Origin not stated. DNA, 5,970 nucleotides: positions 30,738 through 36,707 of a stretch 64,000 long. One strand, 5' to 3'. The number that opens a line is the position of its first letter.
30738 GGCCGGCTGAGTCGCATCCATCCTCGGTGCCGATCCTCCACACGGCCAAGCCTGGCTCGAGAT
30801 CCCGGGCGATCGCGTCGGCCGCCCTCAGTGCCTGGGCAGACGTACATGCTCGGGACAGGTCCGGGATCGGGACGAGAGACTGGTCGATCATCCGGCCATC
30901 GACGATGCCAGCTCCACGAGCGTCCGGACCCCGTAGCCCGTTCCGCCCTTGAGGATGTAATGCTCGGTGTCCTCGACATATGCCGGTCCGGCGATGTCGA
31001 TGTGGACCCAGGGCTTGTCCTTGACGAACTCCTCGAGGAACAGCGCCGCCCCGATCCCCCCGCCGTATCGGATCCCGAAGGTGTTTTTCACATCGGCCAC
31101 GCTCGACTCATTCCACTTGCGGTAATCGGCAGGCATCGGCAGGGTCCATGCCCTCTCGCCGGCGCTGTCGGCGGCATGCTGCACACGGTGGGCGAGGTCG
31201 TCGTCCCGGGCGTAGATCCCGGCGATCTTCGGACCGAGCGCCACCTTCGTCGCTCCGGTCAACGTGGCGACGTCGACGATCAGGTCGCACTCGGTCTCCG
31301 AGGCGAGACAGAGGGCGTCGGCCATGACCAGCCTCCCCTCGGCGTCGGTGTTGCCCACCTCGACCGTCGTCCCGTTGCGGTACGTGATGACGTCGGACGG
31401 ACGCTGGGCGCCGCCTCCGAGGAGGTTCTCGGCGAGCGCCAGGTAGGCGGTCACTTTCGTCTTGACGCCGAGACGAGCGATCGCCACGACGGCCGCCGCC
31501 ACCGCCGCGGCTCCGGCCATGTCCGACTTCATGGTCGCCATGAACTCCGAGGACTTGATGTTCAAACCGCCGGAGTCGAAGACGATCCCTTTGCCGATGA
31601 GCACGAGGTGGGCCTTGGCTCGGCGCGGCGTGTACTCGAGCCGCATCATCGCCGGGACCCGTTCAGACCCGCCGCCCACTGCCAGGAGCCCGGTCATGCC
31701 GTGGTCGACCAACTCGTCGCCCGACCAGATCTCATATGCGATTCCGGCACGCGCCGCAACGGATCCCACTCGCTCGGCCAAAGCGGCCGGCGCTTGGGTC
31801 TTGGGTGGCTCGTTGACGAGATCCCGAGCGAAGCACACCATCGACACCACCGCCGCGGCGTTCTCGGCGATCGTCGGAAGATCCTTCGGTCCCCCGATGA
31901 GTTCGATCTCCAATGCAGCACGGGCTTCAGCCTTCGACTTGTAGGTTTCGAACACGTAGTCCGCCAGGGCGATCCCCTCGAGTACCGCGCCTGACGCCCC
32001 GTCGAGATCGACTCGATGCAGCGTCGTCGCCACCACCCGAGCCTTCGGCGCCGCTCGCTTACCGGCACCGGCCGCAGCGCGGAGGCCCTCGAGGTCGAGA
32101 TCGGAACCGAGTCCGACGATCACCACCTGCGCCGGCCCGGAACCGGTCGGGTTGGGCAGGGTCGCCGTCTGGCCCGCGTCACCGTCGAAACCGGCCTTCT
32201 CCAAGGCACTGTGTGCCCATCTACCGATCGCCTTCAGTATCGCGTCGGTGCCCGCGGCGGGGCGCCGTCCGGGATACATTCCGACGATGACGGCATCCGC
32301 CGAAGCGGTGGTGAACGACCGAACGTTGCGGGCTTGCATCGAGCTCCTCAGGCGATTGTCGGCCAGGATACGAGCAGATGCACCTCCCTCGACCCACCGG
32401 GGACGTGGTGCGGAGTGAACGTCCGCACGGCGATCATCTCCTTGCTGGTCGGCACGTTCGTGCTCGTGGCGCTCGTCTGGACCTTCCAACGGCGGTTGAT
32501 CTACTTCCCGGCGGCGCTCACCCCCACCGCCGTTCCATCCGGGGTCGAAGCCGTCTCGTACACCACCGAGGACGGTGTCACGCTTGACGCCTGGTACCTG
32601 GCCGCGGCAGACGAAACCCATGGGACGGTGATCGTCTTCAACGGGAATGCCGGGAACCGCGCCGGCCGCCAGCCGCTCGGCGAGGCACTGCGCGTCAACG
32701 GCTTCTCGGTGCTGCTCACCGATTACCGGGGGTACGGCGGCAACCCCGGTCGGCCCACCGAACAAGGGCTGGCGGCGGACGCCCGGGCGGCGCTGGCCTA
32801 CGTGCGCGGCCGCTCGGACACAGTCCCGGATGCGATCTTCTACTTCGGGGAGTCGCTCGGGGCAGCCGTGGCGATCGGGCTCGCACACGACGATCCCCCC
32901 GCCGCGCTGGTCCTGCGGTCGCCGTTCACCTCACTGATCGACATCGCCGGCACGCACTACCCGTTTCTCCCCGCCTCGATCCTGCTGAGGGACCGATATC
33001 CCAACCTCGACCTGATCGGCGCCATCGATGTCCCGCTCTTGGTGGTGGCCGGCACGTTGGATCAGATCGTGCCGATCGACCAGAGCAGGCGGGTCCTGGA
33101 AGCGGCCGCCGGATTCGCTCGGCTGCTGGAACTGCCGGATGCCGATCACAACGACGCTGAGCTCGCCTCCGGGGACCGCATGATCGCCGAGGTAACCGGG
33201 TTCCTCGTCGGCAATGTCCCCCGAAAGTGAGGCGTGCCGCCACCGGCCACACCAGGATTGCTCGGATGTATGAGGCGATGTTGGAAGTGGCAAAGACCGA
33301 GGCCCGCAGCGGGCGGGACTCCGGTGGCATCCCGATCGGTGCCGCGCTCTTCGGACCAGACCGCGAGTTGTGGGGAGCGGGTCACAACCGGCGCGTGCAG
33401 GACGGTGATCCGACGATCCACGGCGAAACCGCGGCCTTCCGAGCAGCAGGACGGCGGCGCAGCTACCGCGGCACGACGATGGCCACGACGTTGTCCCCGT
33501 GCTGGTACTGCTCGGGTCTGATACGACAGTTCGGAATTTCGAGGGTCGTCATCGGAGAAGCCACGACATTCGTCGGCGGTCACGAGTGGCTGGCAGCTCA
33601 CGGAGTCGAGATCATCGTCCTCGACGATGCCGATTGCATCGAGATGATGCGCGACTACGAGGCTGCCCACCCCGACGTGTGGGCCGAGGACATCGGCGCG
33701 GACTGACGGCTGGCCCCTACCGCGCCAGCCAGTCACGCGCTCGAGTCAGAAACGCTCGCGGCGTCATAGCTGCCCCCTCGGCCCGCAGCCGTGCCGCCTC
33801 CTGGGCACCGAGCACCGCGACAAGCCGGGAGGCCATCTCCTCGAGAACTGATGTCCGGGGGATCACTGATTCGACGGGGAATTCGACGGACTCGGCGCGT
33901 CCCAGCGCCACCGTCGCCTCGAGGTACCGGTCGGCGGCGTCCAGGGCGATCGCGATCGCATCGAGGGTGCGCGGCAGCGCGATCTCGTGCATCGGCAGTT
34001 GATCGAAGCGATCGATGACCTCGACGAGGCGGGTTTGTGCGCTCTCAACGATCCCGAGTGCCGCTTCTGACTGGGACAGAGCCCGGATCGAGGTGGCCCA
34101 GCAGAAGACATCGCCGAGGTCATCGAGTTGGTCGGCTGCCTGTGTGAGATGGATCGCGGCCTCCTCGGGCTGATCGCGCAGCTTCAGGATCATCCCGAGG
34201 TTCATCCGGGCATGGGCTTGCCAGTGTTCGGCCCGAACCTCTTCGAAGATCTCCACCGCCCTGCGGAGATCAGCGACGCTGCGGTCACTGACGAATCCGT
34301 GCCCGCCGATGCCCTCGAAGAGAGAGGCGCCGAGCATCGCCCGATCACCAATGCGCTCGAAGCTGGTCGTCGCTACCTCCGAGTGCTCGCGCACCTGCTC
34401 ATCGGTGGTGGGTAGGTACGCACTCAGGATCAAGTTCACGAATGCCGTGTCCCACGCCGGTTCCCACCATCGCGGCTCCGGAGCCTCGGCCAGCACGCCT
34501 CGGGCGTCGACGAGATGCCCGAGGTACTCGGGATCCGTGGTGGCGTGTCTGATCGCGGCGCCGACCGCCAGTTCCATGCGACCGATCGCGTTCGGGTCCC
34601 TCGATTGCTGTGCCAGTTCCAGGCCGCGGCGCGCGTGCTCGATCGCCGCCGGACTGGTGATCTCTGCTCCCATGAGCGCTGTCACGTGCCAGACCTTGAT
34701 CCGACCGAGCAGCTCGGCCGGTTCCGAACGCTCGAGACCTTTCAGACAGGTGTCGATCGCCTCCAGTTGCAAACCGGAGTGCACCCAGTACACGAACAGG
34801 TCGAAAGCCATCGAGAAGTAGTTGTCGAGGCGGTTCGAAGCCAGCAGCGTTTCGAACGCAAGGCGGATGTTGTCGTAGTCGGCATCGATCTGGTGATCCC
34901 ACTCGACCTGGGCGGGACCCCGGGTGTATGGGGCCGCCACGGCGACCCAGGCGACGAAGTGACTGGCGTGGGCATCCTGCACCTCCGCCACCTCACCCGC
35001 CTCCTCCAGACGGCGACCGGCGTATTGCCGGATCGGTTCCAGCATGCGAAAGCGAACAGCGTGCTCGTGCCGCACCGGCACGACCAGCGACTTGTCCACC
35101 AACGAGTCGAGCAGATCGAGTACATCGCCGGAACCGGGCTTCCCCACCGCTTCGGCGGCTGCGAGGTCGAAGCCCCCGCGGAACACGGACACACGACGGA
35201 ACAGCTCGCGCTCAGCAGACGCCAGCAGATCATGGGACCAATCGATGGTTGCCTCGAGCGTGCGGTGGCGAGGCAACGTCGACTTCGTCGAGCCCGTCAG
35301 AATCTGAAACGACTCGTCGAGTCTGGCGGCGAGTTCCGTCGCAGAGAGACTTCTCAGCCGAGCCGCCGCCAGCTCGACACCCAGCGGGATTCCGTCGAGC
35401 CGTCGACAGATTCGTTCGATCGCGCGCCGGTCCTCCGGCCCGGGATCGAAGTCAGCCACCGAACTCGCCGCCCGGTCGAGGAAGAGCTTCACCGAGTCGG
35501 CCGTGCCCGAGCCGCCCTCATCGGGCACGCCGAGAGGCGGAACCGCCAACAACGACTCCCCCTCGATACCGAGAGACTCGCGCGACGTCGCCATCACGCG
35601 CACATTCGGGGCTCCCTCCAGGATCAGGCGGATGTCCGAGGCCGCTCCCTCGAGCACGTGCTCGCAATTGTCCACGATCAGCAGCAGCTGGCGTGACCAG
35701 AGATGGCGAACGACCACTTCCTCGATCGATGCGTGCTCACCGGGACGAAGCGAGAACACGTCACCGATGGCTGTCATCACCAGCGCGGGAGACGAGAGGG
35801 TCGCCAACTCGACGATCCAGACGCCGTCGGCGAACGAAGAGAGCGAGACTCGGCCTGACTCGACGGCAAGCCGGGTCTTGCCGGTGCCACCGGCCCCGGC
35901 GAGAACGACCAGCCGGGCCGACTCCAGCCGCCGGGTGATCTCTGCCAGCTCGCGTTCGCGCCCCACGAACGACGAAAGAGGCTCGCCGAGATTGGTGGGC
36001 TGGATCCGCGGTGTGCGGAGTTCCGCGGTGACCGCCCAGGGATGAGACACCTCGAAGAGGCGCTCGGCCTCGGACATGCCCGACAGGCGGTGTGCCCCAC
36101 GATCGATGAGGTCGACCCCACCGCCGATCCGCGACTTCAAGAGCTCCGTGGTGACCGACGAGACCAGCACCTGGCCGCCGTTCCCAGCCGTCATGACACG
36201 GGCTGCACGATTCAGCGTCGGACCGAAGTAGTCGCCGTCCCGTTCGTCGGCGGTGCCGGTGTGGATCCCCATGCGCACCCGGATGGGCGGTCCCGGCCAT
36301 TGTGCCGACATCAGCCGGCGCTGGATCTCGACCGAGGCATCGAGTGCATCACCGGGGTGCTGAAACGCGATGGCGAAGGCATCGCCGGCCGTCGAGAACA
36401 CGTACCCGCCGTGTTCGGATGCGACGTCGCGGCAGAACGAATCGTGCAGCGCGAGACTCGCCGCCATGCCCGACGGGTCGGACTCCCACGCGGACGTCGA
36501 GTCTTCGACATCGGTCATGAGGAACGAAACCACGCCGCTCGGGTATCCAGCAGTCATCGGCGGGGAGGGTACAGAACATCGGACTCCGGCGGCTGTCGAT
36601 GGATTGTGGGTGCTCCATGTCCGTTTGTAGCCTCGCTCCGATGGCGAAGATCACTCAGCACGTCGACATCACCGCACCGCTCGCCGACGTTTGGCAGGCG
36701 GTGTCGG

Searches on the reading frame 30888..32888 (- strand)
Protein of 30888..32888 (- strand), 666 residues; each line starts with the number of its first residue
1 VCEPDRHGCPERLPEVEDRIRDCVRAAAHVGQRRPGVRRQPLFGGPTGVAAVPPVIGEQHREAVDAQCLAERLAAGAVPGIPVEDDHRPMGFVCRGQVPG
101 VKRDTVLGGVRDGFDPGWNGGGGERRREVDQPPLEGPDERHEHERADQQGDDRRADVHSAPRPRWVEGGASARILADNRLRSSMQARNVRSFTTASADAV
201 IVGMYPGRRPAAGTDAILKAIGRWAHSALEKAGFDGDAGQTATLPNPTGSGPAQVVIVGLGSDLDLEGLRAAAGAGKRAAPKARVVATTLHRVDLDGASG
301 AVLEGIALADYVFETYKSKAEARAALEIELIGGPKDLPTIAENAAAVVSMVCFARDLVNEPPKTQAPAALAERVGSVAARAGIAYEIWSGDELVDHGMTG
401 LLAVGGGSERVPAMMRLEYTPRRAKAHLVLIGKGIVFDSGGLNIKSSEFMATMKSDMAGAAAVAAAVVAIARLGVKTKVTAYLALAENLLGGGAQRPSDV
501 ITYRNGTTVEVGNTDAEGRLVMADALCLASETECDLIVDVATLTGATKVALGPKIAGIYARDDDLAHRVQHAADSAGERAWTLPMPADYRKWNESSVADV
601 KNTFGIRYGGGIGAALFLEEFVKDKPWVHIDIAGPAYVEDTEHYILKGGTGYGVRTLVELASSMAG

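Call 74: search_protein_families(library=pfam, proteins=[window:30888-32888:-], max_evalue=0.00001)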
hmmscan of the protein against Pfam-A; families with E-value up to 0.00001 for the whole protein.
window:30888-32888:- (666 aa): 2 families
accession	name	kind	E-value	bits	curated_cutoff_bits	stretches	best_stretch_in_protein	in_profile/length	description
PF00883.26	Peptidase_M17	-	1e-111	373.6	25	1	353-658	2-310/310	Cytosol aminopeptidase family, catalytic domain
PF02789.23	Peptidase_M17_N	-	1.5e-13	51.2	23.4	1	201-319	1-128/129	Cytosol aminopeptidase family, N-terminal domain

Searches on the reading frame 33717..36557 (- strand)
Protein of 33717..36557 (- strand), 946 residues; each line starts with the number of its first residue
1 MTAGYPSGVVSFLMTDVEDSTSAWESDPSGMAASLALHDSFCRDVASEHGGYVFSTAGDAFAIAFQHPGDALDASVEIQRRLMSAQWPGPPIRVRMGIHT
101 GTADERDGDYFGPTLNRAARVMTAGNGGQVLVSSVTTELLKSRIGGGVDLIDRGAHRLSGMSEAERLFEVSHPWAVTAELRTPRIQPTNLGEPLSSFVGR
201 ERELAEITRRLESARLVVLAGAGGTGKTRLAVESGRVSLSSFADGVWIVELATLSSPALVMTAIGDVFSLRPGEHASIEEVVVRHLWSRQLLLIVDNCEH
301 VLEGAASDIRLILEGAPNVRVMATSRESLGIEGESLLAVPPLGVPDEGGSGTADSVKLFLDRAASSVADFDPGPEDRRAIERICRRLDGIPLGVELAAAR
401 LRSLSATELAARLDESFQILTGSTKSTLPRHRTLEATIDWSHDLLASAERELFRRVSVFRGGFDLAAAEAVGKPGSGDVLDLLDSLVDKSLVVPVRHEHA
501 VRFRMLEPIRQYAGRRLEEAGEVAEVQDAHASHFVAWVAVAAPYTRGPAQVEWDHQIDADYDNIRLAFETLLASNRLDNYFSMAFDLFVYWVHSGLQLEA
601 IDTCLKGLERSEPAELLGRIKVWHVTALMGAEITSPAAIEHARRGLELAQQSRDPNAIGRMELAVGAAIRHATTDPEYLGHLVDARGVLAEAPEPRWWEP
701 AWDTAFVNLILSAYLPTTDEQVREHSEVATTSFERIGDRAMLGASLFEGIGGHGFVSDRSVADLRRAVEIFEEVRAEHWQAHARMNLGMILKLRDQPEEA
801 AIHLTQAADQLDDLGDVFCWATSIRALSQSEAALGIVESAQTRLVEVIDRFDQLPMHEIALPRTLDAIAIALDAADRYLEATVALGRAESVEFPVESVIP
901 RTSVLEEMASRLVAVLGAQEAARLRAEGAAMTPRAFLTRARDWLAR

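Call 72: find_encoding_contigs(protein=window:33717-36557:-, flank=10000, max_places=1)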
Protein window:33717-36557:- (946 aa): no gene with exactly this product is on record in the collection.

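Call 74: search_protein_families(library=pfam, proteins=[window:33717-36557:-], max_evalue=0.00001)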
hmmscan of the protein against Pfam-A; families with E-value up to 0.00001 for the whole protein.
window:33717-36557:- (946 aa): 1 family
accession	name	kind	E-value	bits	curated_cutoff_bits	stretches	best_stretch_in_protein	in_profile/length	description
PF00211.25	Guanylate_cyc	-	1.8e-12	47.6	21.9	1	8-160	7-172/183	Adenylate and Guanylate cyclase catalytic domain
